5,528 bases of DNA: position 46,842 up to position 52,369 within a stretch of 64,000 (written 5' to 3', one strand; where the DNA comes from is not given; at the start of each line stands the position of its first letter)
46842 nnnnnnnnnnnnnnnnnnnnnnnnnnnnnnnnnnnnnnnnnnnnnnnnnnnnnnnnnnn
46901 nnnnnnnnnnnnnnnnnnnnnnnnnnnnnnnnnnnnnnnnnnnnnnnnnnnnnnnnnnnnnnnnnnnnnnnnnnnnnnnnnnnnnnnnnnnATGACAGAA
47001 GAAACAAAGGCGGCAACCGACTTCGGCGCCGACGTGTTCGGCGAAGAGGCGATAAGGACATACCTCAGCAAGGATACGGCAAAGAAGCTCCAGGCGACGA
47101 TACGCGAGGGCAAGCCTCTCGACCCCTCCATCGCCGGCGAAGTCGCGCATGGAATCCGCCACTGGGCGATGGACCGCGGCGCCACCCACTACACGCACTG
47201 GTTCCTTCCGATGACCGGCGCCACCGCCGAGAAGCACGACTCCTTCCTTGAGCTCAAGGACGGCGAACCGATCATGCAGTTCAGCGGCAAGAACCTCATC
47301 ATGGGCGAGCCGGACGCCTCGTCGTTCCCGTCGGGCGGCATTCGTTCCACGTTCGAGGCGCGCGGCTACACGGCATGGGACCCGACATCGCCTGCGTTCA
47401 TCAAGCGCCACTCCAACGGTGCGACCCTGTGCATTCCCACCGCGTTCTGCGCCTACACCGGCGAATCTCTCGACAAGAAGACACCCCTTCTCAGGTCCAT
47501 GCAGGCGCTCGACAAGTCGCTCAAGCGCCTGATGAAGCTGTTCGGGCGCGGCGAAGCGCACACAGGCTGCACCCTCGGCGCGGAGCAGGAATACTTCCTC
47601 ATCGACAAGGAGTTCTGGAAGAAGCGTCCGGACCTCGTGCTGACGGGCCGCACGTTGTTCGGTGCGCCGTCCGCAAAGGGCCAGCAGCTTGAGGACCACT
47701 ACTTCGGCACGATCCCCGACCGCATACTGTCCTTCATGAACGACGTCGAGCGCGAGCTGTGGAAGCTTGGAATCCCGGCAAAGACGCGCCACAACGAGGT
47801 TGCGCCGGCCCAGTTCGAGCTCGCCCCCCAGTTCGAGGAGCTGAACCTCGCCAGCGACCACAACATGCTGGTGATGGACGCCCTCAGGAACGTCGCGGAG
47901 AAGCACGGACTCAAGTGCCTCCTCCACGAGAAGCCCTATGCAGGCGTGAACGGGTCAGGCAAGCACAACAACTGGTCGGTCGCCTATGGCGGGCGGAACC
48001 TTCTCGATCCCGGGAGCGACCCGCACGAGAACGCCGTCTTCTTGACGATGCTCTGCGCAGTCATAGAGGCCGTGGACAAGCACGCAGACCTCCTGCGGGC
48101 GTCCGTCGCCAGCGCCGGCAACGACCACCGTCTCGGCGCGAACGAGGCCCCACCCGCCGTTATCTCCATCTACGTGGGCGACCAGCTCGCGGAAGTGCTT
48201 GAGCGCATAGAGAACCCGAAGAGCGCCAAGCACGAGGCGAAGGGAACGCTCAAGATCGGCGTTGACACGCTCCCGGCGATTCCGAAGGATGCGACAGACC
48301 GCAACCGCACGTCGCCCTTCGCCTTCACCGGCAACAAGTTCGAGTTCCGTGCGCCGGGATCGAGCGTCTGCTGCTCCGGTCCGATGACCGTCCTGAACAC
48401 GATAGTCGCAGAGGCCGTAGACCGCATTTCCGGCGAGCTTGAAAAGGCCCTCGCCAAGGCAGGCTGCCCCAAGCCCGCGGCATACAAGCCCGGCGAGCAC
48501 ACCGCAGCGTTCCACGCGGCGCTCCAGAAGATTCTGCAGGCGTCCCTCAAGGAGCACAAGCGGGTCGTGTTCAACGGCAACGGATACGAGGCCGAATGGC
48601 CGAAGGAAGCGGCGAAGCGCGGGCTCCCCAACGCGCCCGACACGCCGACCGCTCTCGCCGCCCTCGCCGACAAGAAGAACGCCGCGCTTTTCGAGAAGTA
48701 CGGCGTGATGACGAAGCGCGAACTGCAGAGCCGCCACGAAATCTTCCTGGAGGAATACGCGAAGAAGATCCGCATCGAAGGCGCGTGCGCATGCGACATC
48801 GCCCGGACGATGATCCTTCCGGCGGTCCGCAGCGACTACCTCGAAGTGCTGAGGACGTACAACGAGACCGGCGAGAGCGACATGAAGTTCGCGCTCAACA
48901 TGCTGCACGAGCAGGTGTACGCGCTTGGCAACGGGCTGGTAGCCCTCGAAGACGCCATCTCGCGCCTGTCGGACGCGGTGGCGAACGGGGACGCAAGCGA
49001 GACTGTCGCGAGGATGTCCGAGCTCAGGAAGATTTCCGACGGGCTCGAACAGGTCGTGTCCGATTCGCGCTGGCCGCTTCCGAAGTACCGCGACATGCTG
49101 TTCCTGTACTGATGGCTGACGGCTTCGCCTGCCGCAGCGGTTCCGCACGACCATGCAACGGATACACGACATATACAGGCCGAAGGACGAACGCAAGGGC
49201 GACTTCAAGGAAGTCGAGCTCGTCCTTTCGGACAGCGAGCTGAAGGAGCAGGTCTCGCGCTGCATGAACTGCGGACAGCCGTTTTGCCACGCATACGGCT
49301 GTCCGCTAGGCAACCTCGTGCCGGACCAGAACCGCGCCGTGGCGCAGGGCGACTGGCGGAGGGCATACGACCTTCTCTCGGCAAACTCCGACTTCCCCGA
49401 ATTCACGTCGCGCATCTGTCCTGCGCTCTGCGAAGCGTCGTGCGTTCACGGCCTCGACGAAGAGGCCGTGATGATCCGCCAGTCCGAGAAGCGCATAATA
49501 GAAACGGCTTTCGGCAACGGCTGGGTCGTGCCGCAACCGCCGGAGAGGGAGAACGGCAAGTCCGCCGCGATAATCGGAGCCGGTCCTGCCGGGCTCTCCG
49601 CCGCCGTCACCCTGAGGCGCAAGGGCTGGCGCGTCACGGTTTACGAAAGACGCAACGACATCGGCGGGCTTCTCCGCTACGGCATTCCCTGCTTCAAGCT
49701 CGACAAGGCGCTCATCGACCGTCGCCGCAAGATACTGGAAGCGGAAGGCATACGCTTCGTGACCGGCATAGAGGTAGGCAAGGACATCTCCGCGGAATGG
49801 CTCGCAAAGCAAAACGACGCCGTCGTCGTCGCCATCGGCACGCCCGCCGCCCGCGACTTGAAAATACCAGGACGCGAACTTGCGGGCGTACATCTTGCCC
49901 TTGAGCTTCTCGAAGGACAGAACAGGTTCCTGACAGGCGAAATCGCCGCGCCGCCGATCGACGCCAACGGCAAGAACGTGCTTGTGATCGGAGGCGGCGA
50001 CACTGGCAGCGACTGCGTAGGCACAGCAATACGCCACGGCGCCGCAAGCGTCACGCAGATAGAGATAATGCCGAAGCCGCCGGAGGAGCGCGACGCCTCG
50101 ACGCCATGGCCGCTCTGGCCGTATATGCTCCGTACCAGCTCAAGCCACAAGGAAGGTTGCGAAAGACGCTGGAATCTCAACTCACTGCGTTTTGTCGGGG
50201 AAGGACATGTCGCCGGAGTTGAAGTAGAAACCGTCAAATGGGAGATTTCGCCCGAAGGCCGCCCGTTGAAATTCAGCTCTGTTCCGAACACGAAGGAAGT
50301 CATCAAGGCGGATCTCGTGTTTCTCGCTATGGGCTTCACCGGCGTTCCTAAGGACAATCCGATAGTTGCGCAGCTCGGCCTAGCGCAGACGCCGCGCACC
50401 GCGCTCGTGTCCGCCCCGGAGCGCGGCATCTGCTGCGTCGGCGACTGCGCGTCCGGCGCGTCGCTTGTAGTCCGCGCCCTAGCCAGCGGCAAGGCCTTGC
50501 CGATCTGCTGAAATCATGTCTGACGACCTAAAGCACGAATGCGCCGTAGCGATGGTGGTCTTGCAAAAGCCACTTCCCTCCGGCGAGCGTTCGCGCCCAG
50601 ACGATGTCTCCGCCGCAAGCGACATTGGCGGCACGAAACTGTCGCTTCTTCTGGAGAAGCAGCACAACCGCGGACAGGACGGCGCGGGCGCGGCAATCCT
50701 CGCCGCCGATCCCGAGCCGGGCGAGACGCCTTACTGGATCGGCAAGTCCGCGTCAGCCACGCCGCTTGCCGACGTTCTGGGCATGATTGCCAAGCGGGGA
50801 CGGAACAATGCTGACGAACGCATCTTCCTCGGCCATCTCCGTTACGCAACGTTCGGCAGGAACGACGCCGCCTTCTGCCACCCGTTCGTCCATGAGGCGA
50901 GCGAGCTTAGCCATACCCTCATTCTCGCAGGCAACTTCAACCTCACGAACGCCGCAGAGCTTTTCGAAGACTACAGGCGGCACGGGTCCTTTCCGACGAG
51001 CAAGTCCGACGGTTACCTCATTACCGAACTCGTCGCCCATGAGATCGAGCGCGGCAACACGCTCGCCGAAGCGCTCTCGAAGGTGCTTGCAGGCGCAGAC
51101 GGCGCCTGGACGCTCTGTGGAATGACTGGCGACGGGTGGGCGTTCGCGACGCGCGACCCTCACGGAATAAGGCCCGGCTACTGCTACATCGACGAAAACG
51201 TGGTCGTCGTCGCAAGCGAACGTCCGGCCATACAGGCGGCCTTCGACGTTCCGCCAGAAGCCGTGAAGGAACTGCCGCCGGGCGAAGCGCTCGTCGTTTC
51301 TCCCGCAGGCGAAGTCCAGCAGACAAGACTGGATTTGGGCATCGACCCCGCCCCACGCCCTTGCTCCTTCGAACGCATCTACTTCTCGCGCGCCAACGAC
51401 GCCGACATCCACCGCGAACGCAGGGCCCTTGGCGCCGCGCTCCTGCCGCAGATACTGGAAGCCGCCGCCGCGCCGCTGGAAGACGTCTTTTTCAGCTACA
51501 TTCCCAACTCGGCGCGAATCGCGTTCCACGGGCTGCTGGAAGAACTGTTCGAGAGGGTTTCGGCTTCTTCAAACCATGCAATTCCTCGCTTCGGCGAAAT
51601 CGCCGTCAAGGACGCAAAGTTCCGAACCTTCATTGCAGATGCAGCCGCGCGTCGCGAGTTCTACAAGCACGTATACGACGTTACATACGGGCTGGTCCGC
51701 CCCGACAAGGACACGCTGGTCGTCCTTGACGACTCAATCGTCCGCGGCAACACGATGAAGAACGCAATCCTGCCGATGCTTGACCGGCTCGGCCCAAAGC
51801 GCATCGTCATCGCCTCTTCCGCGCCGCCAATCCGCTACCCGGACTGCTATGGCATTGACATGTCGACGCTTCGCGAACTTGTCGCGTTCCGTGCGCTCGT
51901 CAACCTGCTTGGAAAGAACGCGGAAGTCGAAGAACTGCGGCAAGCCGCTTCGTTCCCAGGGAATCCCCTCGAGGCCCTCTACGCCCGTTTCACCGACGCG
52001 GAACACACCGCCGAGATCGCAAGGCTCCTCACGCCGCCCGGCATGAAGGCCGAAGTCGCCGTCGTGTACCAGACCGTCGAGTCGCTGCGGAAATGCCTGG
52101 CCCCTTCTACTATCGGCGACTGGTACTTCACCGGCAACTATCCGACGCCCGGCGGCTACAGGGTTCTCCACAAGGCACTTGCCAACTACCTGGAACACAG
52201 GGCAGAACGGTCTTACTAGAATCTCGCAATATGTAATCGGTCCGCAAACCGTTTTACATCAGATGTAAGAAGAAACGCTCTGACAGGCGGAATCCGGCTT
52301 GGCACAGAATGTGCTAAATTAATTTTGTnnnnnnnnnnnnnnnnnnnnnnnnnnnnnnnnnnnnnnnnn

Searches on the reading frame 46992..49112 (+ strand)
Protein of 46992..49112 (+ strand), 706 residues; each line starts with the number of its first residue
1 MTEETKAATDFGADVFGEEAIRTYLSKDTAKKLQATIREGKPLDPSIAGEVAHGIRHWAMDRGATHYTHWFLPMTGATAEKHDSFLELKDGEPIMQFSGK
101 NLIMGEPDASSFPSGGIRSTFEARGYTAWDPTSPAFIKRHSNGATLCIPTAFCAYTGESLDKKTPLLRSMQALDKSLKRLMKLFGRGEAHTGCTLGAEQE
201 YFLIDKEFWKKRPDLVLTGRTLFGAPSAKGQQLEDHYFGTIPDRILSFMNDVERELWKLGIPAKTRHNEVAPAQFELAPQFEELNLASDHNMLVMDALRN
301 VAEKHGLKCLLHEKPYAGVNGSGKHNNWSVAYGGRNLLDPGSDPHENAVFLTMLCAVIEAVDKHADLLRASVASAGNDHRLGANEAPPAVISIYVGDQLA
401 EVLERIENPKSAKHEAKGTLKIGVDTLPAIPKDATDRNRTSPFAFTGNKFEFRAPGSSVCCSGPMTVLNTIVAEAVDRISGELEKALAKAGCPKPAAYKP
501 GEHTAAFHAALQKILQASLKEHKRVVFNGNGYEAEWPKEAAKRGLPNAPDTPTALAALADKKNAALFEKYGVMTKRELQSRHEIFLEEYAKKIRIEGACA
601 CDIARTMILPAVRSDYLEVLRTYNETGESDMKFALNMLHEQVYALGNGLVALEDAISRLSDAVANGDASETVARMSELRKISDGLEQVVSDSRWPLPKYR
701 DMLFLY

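Call 7: search_protein_families(library=ncbifam, proteins=[window:46992-49112:+], max_evalue=1e-10)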
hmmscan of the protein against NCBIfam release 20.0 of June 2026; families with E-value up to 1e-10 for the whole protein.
window:46992-49112:+ (706 aa): 1 family
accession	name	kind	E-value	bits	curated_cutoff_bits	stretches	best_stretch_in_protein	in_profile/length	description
TIGR00653.1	GlnA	equivalog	3.9e-17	62.1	429.15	1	189-379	117-314/462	type I glutamate--ammonia ligase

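Call 9: find_related_loci(query=window:46992-49112:+, collection=genome_contigs, flank=10000)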
Query window:46992-49112:+ (706 aa) in genome_contigs; peptide patterns used: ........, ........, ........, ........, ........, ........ (x = any residue, [..] = any of these).
600 stretches matched a pattern (row limit reached: there are more); 600 encode a relative of the query (tblastn E <= 1e-3); the best 80 are kept; 80 distinct loci.
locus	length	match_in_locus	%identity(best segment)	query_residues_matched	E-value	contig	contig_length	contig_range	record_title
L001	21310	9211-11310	87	1-706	0e+0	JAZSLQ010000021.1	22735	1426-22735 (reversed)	MAG: Kiritimatiellia bacterium isolate T1900044557_TS20190023.MAGScoT_cleanbin_000052 SGB_318_k141_529532, whole genome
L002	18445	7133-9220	74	3-706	0e+0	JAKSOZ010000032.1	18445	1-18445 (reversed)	MAG: Kiritimatiellia bacterium isolate Horse_feces190 MAG190_32, whole genome shotgun sequence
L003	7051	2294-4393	72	1-706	0e+0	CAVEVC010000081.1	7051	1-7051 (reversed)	Clostridiales bacterium CCNA10 isolate H07615-L1_cleanbin_000051 genome assembly, contig: Spades_H07615-L1_contig_8844,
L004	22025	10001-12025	64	11-706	0e+0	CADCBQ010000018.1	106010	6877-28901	MAG: Fibrobacter succinogenes isolate RUG14497 genome assembly, contig: RUG14497_asm_18, whole genome shotgun sequence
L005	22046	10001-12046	64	5-706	0e+0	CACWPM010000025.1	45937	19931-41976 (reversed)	MAG: Fibrobacter succinogenes isolate RUG10790 genome assembly, contig: RUG10790_asm_25, whole genome shotgun sequence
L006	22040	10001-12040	61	11-706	0e+0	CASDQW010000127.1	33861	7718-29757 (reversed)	uncultured Lentisphaeria bacterium isolate CO.O38.metabat-bins.116 genome assembly, contig: CO.O38.metabat-bins.116.fa_k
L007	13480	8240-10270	60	11-706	0e+0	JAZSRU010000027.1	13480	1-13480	MAG: Victivallaceae bacterium isolate T1900044536_TS20190002.MAGScoT_cleanbin_000017 SGB_15_k141_2056919, whole genome s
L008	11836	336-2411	59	1-706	0e+0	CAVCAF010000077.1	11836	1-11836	Azospirillum sp. 51_20 isolate H07660-L1_cleanbin_000021 genome assembly, contig: Spades_H07660-L1_contig_2331, whole ge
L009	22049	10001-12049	60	10-706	0e+0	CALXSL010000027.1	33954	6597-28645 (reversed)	MAG: uncultured Opitutales bacterium isolate BRZ_FD__bin43 genome assembly, contig: BRZ_FD__NODE_1684_length_33954_cov_1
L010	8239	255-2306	59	9-706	0e+0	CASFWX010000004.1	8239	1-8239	uncultured Verrucomicrobiota bacterium isolate Batch5_idba_bin.1470 genome assembly, contig: Batch5_idba_bin.1470.fa_k87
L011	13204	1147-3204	60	1-706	0e+0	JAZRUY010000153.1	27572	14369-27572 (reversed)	MAG: Victivallaceae bacterium isolate T1900044954_TA20190008.MAGScoT_cleanbin_000087 SGB_3793_k141_90981, whole genome s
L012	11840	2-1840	64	73-706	0e+0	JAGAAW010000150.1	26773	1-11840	MAG: Fibrobacter sp. isolate RGIG8275 Water_buffalos_Rumen-5__c2494258, whole genome shotgun sequence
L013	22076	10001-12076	54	11-706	0e+0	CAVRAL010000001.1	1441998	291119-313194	MAG: candidate division FCPU426 bacterium isolate MFD04540.bin.1.40 genome assembly, contig: contig_10297, whole genome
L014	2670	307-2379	53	11-705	0e+0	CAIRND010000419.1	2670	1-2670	MAG: uncultured Geobacteraceae bacterium isolate Ja_bin-5855 genome assembly, contig: bin-5855:419/705, whole genome sho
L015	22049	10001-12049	55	11-706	0e+0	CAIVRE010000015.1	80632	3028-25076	MAG: Candidatus Omnitrophica bacterium isolate AM-lipid-02-D9_bin-0629 genome assembly, contig: bin-0629:15/34, whole ge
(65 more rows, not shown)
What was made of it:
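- GlnR and TnrA are known from Firmicutes and Actinobacteria (background knowledge), whereas this is a PVC lineage (call 9).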

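Call 27: search_protein_families(library=ncbifam, proteins=[L002:16657-18189:-], max_evalue=1e-20)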
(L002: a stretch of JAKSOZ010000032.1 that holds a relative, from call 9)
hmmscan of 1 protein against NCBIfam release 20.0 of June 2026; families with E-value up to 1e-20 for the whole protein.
L002:16657-18189:- (511 aa): 25 families
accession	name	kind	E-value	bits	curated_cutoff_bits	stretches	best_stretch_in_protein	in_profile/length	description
TIGR01817.1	nifA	equivalog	1.7e-130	436.3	528.85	1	8-502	3-525/534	nif-specific transcriptional activator NifA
NF008469.0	PRK11361.1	equivalog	3.2e-110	369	714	1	174-502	123-452/461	acetoacetate metabolism transcriptional regulator AtoC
NF003451.0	PRK05022.1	equivalog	1.7e-109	366.9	476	1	116-503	115-506/512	nitric oxide reductase transcriptional regulator NorR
TIGR02915.1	PEP_resp_reg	equivalog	3.4e-104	349.2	502.6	1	173-500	119-437/445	PEP-CTERM-box response regulator transcription factor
TIGR01818.1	ntrC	equivalog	2.3e-95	320.1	558.6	1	165-474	107-413/463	nitrogen regulation protein NR(I)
NF041552.1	TF_PrdR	equivalog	2.6e-95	319.9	795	1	171-495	246-567/577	sigma-54 dependent transcriptional regulator PrdR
NF038308.1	RNA_repair_RtcR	equivalog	6.6e-95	318.9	650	1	114-502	118-514/530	RNA repair transcriptional activator RtcR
NF007689.0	PRK10365.1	equivalog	6.3e-93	311.9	760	1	189-499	135-437/441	sigma-54-dependent response regulator transcription factor ZraR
NF050807.1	TransRegFlbDCaul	equivalog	5.1e-89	299.2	750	1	195-503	120-437/454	sigma-54-dependent transcriptional regulator FlbD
NF041946.1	LuxO_transreg_Vib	equivalog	3.2e-87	293.3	800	1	175-497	115-453/463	quorum-sensing sigma-54 dependent transcriptional regulator LuxO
NF011958.0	PRK15429.1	equivalog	3.3e-87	293.7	830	1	118-458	302-643/692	formate hydrogenlyase transcriptional activator FlhA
TIGR02329.1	propionate_PrpR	equivalog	7.4e-86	288.9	499.2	1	185-500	204-523/526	propionate catabolism operon regulatory protein PrpR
NF011953.0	PRK15424.1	equivalog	2.6e-81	273.8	703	1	177-501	205-531/538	propionate catabolism operon regulatory protein PrpR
NF011695.0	PRK15115.1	equivalog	1.5e-80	271.1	763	1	194-472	136-408/445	two-component system response regulator GlrR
NF051870.1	NAssimRespRegNtrX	equivalog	2.3e-80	270.7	600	1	169-492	117-438/452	nitrogen assimilation response regulator NtrX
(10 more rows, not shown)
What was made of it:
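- On NifA (TIGR01817): 436.3 bits against a cutoff of 528.85 (call 27).
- On NtrC / NR-I: NtrC models score 320 and 263 bits against cutoffs of 559 and 620 (call 27).
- Closest known: NifA, the nif-specific sigma-54 activator of Klebsiella, Azotobacter and rhizobia. Same: Best NCBIfam hit (TIGR01817, 436 bits; call 27).
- Closest known: NifA, the nif-specific sigma-54 activator of Klebsiella, Azotobacter and rhizobia. Different: The score is below the NifA family cutoff (436 against 529 bits; call 27).
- Closest known: TyrR/PhhR boxes. Different: NCBIfam scores TyrR at 256 bits against a cutoff of 576 (call 27).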

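Call 28: search_protein_families(library=pfam, proteins=[L002:16657-18189:-], max_evalue=0.001)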
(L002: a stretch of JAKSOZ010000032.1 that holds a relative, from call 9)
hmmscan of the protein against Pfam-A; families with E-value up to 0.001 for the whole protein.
L002:16657-18189:- (511 aa): 9 families
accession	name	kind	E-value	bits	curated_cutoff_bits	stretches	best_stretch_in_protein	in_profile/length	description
PF00158.32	Sigma54_activat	-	8.8e-71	237.4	20.2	1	195-361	1-167/168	Sigma-54 interaction domain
PF25601.1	AAA_lid_14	-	2.1e-24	85.6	27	1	368-447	2-81/87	AAA+ ATPase lid domain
PF14532.12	Sigma54_activ_2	-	1.6e-23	83.9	25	1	196-366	1-138/138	Sigma-54 interaction domain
PF13185.12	GAF_2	-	1.3e-13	51.8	28.6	1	22-162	1-134/136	GAF domain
PF01590.32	GAF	-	3.8e-12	47.3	22.4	1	24-160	1-130/133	GAF domain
PF02954.25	HTH_8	-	1.3e-10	41.3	22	1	464-504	2-42/42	Bacterial regulatory protein, Fis family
PF07728.20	AAA_5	-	9.2e-08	32.6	22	1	219-337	2-123/139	AAA domain (dynein-related subfamily)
PF00004.35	AAA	-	9.1e-06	26.6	21.2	1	219-350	1-125/131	ATPase family associated with various cellular activities (AAA)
PF18024.7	HTH_50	-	0.0003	20.9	27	0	458-493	2-36/50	Helix-turn-helix domain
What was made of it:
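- On NifA (TIGR01817): Pfam GAF_2, Sigma54_activat, AAA_lid_14 and HTH_8 (call 28).
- Closest known: NifA, the nif-specific sigma-54 activator of Klebsiella, Azotobacter and rhizobia. Same: Same domain order, GAF - AAA+ (Sigma54_activat) - HTH_8 (call 28).
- Closest known: NtrC. Different: The regulator has a GAF sensor instead of a phosphorylatable receiver domain (call 28), so it appears to be a one-component system with no NtrB partner.
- The bEBP has an intact HTH_8 domain (call 28).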

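Call 64: find_encoding_contigs(protein=window:46992-49109:+, flank=2000, max_places=4)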
Protein window:46992-49109:+ (706 aa): 2 contigs read that carry it; 1 place shown.
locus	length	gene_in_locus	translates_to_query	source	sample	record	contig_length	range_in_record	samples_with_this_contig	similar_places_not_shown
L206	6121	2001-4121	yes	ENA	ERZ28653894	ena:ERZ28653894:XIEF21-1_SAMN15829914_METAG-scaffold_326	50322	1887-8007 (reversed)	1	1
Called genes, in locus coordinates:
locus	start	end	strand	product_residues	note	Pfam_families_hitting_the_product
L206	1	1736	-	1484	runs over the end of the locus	PF00310:GATase_2, PF04898:Glu_syn_central, PF01645:Glu_synthase, PF01493:GXGXG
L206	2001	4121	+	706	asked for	PF12437:GSIII_N, PF00120:Gln-synt_C, PF18318:Gln-synt_C-ter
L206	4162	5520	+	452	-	PF14691:Fer4_20, PF01262:AlaDh_PNT_C (faint), PF00070:Pyr_redox (faint), PF01266:DAO (weak), PF07992:Pyr_redox_2, PF12831:FAD_oxidored (weak), PF13450:NAD_binding_8, PF01593:Amino_oxidase (weak), +2 more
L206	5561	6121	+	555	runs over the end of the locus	PF13522:GATase_6, PF13537:GATase_7 (weak)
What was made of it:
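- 46992..52219 (+): Target operon: glnN (type III glutamine synthetase, 46992-49112), gltD (49153-50511) and a purF-like amidotransferase (50516-52219). Calls 7, 28, 64.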

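Call 65: search_solved_structures(query=L002:16657-18189:-, max_evalue=1e-30)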
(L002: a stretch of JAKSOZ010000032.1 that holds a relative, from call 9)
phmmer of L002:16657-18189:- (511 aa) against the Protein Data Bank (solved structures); distinct sequences matched with E-value up to 1e-30: 35.
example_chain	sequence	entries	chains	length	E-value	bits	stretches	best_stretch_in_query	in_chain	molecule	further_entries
9qq6_C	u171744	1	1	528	1.1e-95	324.7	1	9-504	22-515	Nif-specific regulatory protein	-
1ojl_A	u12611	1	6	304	5e-83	282.9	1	195-501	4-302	TRANSCRIPTIONAL REGULATORY PROTEIN ZRAR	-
5ep0_A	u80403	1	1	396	1.9e-76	261.2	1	178-441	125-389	Putative repressor protein luxO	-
5ep2_A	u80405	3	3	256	6.2e-76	259.5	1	194-441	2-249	Putative repressor protein luxO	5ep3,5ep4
5ep1_A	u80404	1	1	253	6.5e-76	259.4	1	194-440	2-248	Putative repressor protein luxO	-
6jdl_A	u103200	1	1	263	1.2e-73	251.9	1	194-425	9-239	Nitrogen assimilation regulatory protein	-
6jdi_A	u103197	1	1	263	1.2e-73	251.9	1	194-425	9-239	Nitrogen assimilation regulatory protein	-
5exp_A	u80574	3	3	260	2.1e-73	251.2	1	194-425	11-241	Transcriptional regulator FleQ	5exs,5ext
7ejw_C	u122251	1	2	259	2.2e-73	251.1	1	194-425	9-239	Transcriptional regulator FleQ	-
6j7e_A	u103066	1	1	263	2.3e-73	251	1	194-425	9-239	Nitrogen assimilation regulatory protein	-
5exx_A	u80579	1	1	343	2.6e-73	250.8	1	194-427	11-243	Transcriptional regulator FleQ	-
8pb9_D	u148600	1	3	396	3.3e-73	250.5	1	190-425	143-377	Transcriptional regulator FleQ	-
8p53_C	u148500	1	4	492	5.1e-73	249.9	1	190-427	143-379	Transcriptional regulator FleQ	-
26jl_A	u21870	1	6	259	1.6e-72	248.2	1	195-437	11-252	Flagellar regulatory protein A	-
1ny5_A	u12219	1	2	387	1e-70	242.3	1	167-426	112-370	transcriptional regulator (NtrC family)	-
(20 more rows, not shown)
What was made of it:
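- Closest known: NifA, the nif-specific sigma-54 activator of Klebsiella, Azotobacter and rhizobia. Same: Best full-length solved relative (9qq6_C, E = 1e-95; call 65).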

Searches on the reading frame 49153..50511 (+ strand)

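Call 7: search_protein_families(library=ncbifam, proteins=[window:49153-50511:+], max_evalue=1e-10)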
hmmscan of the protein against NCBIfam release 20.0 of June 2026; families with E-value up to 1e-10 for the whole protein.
window:49153-50511:+ (452 aa): 17 families
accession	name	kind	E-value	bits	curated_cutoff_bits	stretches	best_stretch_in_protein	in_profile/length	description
TIGR01317.1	GOGAT_sm_gam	subfamily_domain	3.1e-148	494.6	447.7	1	3-448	11-469/485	glutamate synthase small subunit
TIGR01318.1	gltD_gamma_fam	subfamily_domain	7.9e-82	275.3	482.95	1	11-447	16-455/467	glutamate synthase, small subunit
NF009408.0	PRK12769.1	equivalog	8.8e-77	258.7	1003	1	10-447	200-641/659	formate-dependent uric acid utilization protein AegA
NF009410.0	PRK12771.1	subfamily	7.6e-73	246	516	1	45-448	50-436/566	NAD(P)-binding protein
NF009451.0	PRK12809.1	equivalog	1.2e-60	205.5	1154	1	12-447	185-624/639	formate-dependent uric acid utilization protein YgfT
TIGR01316.1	gltA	equivalog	5.4e-59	200.2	471.75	1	10-447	1-439/449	NADPH-dependent glutamate synthase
NF009454.0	PRK12814.1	equivalog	2.6e-53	181.4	916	1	49-302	107-352/657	putative NADPH-dependent glutamate synthase small subunit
NF009414.0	PRK12778.1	equivalog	4.7e-53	180.5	1103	1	8-447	302-739/752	bifunctional dihydroorotate dehydrogenase B NAD binding subunit/NADPH-dependent glutamate synthase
NF010590.0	PRK13984.1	equivalog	6.8e-51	173.1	946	1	2-305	157-455/611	putative oxidoreductase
NF009413.0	PRK12775.1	equivalog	2.8e-47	161.2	1895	1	9-302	305-600/1006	putative trifunctional 2-polyprenylphenol hydroxylase/glutamate synthase subunit beta/ferritin domain-containing protein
TIGR03315.1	Se_ygfK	equivalog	3.4e-38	130.7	835.3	1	38-446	440-828/1012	putative selenate reductase subunit YgfK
NF009409.0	PRK12770.1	subfamily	4.6e-37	127.9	343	1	130-447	13-340/360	putative glutamate synthase subunit beta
NF009415.0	PRK12779.1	equivalog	2.2e-35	121.9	1519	1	48-301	212-474/944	putative bifunctional glutamate synthase subunit beta/2-polyprenylphenol hydroxylase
NF045663.1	diclust_near_Sec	equivalog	3e-31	108.3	530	1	28-232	3-201/759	pyridine nucleotide-disulfide oxidoreductase/dicluster-binding protein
NF045599.1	bili_reduct_long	exception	2.9e-17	62.2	750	1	133-312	379-542/641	bilirubin reductase, long form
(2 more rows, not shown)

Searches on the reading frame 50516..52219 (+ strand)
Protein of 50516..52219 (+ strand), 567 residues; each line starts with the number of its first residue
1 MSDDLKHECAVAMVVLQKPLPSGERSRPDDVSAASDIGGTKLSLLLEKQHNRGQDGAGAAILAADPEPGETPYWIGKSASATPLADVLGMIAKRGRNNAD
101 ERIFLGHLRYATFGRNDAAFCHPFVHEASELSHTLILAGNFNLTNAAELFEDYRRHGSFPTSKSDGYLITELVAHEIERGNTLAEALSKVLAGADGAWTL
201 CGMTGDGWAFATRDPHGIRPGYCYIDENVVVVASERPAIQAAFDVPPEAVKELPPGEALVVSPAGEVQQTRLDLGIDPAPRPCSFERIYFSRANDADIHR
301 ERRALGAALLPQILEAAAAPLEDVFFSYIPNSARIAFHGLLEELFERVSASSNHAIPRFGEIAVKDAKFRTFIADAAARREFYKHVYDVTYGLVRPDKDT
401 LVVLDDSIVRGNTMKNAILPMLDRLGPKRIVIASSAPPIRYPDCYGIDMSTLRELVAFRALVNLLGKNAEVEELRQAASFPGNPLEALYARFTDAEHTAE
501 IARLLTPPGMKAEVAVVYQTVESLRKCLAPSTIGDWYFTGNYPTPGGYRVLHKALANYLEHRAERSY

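Call 7: search_protein_families(library=ncbifam, proteins=[window:50516-52219:+], max_evalue=1e-10)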
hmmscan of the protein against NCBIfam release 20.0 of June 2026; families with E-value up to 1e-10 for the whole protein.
window:50516-52219:+ (567 aa): 1 family
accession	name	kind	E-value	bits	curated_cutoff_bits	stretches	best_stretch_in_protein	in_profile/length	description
TIGR01134.1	purF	equivalog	5.9e-42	144.5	350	1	87-460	50-391/432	amidophosphoribosyltransferase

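Call 28: search_protein_families(library=pfam, proteins=[window:50516-52219:+], max_evalue=0.001)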
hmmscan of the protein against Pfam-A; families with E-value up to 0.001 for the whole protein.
window:50516-52219:+ (567 aa): 2 families
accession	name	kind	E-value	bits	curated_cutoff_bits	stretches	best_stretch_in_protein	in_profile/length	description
PF13522.11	GATase_6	-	6.1e-10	39.7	27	1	100-235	9-130/130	Glutamine amidotransferase domain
PF13537.11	GATase_7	-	2.9e-07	31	25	1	132-240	21-122/123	Glutamine amidotransferase domain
